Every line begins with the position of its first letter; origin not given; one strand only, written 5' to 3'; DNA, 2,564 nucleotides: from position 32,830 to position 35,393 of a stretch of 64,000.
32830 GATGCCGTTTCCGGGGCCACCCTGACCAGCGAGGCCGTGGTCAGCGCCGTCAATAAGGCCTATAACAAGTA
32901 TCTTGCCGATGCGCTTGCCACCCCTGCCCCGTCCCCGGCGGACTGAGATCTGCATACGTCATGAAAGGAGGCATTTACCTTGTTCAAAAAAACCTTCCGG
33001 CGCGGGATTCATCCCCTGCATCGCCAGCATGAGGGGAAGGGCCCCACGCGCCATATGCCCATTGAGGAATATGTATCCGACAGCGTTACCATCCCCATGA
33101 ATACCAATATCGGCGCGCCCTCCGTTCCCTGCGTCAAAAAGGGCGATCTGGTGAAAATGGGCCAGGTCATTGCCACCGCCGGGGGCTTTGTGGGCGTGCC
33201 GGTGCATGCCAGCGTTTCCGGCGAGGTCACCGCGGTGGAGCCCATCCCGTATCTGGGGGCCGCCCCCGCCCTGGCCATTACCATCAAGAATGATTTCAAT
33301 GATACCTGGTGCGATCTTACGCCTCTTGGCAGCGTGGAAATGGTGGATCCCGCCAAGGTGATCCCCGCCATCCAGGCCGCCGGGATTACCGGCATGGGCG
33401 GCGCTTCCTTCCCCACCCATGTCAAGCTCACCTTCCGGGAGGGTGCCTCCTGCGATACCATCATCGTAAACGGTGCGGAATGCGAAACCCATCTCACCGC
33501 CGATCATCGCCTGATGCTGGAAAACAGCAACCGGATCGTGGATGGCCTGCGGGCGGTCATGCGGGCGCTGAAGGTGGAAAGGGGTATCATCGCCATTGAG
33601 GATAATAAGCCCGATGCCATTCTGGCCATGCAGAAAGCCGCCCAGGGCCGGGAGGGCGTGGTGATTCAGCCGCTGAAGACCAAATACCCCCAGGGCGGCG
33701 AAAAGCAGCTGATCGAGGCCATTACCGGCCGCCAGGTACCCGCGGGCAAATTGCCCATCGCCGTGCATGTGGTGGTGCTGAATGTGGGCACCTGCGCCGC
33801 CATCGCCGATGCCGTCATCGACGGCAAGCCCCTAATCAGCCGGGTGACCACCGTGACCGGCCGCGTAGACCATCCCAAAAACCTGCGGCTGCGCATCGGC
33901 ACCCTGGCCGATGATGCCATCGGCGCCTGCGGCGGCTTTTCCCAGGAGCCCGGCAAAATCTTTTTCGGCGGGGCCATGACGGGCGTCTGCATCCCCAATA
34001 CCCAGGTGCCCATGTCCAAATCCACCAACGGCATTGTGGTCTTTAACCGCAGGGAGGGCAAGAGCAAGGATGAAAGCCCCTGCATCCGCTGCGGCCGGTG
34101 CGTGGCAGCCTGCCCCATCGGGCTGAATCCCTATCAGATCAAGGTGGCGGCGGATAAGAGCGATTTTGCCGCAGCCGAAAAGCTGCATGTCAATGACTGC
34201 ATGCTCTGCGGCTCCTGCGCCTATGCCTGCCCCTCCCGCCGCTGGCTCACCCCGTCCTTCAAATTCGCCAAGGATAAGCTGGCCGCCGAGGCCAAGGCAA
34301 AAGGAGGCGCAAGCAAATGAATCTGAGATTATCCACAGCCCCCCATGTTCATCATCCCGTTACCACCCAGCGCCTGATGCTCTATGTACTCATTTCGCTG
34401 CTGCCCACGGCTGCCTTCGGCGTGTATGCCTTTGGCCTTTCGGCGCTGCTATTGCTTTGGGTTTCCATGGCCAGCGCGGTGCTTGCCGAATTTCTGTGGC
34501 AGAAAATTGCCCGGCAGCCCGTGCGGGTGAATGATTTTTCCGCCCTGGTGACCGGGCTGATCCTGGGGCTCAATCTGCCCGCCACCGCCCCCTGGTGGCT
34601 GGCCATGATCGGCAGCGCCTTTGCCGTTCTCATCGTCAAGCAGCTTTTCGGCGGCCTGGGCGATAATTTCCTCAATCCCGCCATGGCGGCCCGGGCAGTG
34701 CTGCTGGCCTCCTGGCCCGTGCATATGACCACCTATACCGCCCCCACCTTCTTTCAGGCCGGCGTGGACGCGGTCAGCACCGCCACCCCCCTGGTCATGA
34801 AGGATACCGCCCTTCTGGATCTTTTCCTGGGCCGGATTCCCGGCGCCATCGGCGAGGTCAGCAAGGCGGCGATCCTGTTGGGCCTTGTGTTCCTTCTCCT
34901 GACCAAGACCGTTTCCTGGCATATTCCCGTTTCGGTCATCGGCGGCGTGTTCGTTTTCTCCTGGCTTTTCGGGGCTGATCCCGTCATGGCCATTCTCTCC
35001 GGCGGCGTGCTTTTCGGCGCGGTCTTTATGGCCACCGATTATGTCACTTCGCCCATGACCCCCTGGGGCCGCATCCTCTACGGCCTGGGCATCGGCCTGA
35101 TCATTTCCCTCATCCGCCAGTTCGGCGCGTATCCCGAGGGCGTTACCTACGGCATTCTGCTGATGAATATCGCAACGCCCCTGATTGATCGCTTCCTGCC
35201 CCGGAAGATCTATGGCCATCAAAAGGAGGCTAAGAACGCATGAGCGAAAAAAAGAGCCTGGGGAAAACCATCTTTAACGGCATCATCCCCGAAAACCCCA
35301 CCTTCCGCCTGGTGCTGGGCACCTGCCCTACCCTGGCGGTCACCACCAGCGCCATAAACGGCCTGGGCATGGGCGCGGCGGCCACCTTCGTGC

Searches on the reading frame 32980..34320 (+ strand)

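Call 39: search_protein_families(library=pfam, proteins=[window:32980-34320:+], max_evalue=0.001)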
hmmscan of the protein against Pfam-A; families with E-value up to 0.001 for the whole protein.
window:32980-34320:+ (446 aa): 15 families
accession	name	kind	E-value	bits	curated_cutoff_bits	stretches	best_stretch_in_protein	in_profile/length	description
PF01512.22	Complex1_51K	-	1.8e-52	177.7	31.2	1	131-276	1-149/150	Nuo51 FMN-binding domain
PF13375.12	RnfC_N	-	1.4e-24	86.4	25.6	1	5-106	2-100/101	RnfC Barrel sandwich hybrid domain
PF13237.11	Fer4_10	-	1.4e-09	38.2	25.5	1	363-418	4-53/53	4Fe-4S dicluster domain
PF10531.15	SLBB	-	2.6e-09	37.2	27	1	289-336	1-54/55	SLBB domain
PF00037.32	Fer4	-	2.3e-08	34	21.1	1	363-381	3-21/24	4Fe-4S binding domain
PF13187.11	Fer4_9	-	3e-08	34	27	1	368-420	2-50/52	4Fe-4S dicluster domain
PF12838.12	Fer4_7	-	3.7e-08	34.2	27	1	368-419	2-50/52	4Fe-4S dicluster domain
PF12797.12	Fer4_2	-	4.2e-08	33.1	24.5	1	364-379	6-21/22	4Fe-4S binding domain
PF13183.11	Fer4_8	-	1.3e-07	32.4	27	1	367-419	4-66/68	4Fe-4S dicluster domain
PF13534.11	Fer4_17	-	2.4e-06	28.4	22.2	1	368-419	2-58/61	4Fe-4S dicluster domain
PF12837.12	Fer4_6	-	3.4e-06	27.2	25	1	364-381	5-22/24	4Fe-4S binding domain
PF12800.12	Fer4_4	-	6.8e-06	26.4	24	0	367-379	3-15/17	4Fe-4S binding domain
PF14697.11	Fer4_21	-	0.00022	21.7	35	1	364-419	4-53/59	4Fe-4S dicluster domain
PF25160.1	LdpA_Fe-S-bd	-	0.00029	21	27.6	0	366-382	26-42/49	LdpA Fe-S cluster-binding domain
PF13484.11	Fer4_16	-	0.00048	21.3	30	0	368-418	2-64/66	4Fe-4S double cluster binding domain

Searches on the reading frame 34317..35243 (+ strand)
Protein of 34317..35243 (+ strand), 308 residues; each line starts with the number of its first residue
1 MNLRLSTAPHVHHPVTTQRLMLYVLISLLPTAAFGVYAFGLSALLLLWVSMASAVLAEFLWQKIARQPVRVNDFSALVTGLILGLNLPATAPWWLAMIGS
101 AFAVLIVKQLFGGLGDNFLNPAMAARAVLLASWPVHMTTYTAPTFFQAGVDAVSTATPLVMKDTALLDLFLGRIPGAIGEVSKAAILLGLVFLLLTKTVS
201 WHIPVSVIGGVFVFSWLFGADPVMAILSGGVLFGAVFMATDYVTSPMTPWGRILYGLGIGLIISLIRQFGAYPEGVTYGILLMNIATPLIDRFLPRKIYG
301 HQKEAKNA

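Call 39: search_protein_families(library=pfam, proteins=[window:34317-35243:+], max_evalue=0.001)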
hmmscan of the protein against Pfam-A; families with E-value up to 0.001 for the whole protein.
window:34317-35243:+ (308 aa): 1 family
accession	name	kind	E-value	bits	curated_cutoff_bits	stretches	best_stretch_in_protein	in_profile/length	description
PF03116.20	NQR2_RnfD_RnfE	-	9.4e-115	383.5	27.7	1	5-300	2-296/296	NQR2, RnfD, RnfE family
